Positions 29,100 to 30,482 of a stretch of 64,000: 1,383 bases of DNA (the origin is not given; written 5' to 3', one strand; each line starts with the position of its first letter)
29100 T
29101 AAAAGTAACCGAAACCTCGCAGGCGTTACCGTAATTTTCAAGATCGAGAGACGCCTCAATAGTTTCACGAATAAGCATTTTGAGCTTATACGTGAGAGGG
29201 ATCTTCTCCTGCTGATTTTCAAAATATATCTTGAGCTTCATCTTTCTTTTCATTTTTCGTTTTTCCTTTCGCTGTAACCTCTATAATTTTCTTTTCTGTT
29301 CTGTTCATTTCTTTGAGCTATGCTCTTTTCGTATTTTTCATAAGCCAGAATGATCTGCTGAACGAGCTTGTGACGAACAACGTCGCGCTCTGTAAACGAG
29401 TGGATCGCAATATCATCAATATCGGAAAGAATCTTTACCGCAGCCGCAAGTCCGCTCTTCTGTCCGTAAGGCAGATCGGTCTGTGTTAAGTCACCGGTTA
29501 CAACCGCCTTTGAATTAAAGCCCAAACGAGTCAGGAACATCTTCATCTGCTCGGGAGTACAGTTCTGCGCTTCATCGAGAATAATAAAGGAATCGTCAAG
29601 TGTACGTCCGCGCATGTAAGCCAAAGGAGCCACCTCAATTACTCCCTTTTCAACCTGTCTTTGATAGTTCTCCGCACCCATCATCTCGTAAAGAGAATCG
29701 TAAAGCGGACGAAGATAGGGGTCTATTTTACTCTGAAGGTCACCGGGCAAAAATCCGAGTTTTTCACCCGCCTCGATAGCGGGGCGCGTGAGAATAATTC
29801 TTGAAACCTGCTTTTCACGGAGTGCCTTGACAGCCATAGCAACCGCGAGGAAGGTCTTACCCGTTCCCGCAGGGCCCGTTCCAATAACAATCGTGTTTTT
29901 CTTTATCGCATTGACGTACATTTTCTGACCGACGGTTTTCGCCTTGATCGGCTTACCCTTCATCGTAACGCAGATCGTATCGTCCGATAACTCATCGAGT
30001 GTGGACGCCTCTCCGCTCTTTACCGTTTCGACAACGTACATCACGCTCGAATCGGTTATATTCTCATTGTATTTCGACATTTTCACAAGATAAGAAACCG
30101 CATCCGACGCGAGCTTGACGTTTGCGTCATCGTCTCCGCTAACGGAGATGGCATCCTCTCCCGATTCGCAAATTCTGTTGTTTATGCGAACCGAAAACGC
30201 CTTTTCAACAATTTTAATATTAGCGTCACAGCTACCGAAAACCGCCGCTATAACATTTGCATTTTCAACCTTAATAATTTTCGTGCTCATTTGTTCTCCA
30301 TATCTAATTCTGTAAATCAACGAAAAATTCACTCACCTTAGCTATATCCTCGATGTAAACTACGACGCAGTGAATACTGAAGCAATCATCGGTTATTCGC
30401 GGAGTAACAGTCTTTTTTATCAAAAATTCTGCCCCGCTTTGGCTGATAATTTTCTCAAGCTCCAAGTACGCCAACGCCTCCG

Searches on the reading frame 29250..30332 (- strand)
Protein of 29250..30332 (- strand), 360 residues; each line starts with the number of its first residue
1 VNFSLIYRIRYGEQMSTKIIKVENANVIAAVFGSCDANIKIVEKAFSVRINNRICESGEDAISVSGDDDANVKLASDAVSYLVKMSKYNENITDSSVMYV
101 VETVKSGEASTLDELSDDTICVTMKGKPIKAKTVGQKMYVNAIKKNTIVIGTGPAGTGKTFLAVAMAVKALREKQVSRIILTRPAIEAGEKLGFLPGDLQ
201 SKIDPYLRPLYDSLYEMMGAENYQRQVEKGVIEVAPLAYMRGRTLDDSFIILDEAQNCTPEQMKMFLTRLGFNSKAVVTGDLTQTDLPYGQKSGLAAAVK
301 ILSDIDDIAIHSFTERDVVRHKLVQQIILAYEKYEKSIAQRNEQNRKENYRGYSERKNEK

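Call 48: search_protein_families(library=phrogs, proteins=[window:29250-30332:-], max_evalue=0.001)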
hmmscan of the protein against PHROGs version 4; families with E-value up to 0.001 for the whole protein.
window:29250-30332:- (360 aa): 8 families
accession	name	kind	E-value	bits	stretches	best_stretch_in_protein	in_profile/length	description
phrog_170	-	other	1.6e-81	275.3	1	123-347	67-293/323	PhoH-like phosphate starvation-inducible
phrog_2765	-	other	8.1e-50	170.9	1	81-320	193-432/443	PhoH-like phosphate starvation-inducible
phrog_32482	-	other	1.1e-18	68.2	1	143-304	394-551/589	PhoH-like phosphate starvation-inducible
phrog_979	-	head and packaging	1.8e-05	24.6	0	78-181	95-201/642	terminase large subunit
phrog_50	-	DNA, RNA and nucleotide metabolism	0.00019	21.7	1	139-174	359-397/570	DnaC-like helicase loader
phrog_325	-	DNA, RNA and nucleotide metabolism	0.00035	20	1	133-166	472-510/986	Dda-like helicase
phrog_2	-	head and packaging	0.00071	19.4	1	133-280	267-400/807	terminase large subunit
phrog_2666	-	head and packaging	0.00086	19.1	0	116-177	293-353/555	terminase large subunit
